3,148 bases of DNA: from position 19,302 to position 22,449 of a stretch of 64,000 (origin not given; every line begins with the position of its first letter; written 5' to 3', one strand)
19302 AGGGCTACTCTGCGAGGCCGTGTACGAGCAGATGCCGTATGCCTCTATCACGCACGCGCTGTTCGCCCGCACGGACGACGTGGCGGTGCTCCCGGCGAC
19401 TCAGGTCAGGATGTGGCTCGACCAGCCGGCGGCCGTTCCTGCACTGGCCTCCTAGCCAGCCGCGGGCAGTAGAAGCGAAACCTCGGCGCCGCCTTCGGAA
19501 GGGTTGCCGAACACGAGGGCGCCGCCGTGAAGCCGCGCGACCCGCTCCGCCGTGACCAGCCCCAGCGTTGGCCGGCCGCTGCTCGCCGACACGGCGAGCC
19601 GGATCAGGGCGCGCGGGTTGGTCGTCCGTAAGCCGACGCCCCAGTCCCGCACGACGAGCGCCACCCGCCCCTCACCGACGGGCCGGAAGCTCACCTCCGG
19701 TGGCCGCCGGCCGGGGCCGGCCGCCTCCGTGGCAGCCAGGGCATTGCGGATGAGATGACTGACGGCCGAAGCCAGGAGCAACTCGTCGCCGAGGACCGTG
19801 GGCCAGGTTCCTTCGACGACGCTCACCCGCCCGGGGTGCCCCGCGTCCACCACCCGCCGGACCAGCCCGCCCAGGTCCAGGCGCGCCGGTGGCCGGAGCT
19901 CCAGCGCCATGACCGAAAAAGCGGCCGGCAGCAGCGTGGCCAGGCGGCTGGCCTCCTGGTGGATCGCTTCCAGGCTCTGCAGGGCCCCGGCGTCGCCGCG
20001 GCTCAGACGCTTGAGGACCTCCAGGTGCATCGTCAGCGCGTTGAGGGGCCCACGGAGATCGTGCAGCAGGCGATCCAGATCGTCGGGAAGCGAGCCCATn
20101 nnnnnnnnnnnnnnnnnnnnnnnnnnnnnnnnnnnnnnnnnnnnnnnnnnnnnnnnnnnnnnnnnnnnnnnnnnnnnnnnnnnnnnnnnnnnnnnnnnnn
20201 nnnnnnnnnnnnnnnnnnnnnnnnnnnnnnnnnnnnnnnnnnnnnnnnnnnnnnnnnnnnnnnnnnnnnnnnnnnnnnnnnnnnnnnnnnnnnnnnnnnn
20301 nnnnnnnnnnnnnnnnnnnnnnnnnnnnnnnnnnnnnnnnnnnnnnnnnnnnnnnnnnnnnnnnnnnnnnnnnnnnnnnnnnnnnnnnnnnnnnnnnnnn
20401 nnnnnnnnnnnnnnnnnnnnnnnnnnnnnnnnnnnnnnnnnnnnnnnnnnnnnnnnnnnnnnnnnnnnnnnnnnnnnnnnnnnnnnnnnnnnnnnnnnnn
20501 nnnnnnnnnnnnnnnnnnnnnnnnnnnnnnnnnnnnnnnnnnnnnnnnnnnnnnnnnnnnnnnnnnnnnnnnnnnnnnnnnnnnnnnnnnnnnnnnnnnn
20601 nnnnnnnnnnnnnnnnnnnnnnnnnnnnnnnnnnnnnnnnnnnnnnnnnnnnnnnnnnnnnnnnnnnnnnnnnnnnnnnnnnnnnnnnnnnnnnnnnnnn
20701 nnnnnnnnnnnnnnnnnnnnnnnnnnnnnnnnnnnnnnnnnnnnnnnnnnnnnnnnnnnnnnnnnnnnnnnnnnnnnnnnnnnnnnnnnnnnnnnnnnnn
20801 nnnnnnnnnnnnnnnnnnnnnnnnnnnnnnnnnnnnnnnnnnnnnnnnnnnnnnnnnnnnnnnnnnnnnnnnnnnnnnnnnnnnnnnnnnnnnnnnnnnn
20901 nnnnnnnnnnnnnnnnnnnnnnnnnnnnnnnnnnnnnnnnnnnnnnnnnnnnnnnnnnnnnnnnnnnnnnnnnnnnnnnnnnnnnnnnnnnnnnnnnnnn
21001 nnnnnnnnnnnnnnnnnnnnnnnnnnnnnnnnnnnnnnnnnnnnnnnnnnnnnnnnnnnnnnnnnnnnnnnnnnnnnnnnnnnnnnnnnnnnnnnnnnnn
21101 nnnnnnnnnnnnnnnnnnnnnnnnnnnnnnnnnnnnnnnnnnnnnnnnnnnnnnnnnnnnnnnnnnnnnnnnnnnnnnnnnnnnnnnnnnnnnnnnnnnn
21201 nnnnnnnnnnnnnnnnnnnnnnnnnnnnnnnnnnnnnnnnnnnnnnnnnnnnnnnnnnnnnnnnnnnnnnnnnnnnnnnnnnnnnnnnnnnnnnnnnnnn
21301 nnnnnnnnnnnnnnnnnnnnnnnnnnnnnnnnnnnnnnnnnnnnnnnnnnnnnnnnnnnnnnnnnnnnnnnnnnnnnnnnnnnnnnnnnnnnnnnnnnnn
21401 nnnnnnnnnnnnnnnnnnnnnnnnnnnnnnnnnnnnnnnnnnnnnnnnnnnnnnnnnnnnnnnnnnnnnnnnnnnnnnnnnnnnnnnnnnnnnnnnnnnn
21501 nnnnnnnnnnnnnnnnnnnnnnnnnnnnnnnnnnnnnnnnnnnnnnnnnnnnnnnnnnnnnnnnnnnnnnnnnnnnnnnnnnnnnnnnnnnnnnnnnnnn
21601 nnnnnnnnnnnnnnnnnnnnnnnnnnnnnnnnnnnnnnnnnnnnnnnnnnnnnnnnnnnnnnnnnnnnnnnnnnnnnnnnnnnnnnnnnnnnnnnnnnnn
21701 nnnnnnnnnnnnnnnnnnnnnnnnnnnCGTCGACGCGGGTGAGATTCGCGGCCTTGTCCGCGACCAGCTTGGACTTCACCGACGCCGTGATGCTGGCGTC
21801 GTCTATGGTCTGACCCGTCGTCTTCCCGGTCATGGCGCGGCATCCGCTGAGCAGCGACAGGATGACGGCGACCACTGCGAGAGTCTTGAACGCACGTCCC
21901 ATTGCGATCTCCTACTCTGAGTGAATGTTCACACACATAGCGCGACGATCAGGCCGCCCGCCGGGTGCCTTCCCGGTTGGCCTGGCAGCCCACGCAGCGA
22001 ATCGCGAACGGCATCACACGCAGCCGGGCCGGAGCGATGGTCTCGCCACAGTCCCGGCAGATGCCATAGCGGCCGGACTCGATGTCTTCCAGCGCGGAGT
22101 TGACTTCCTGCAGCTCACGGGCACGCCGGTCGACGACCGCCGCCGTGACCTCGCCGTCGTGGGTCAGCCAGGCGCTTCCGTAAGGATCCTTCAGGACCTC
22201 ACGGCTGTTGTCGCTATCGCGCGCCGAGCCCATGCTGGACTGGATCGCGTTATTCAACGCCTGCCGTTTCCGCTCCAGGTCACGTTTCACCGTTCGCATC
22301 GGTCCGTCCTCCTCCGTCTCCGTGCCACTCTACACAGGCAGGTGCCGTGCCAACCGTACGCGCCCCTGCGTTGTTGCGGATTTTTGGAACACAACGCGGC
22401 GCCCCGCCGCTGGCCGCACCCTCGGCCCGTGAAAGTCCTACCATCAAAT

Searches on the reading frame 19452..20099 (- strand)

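Call 20: search_protein_families(library=pfam, proteins=[window:19452-20099:-], max_evalue=0.00001)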
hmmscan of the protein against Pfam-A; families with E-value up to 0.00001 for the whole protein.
window:19452-20099:- (215 aa): 2 families
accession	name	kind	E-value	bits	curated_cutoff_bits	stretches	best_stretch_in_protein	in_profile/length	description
PF02518.31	HATPase_c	-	4.9e-08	33.8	26.4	1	104-213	1-109/111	Histidine kinase-, DNA gyrase B-, and HSP90-like ATPase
PF00512.31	HisKA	-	2.8e-06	27.7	26.9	0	11-56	9-53/66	His Kinase A (phospho-acceptor) domain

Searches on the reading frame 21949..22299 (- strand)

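Call 21: search_protein_families(library=pfam, proteins=[window:21949-22299:-], max_evalue=0.00001)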
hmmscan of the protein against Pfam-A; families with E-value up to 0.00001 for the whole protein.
window:21949-22299:- (116 aa): 1 family
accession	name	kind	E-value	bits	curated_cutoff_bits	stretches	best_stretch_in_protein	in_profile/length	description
PF01258.23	zf-dskA_traR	-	3.8e-14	52.8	24.9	1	76-110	1-35/36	Prokaryotic dksA/traR C4-type zinc finger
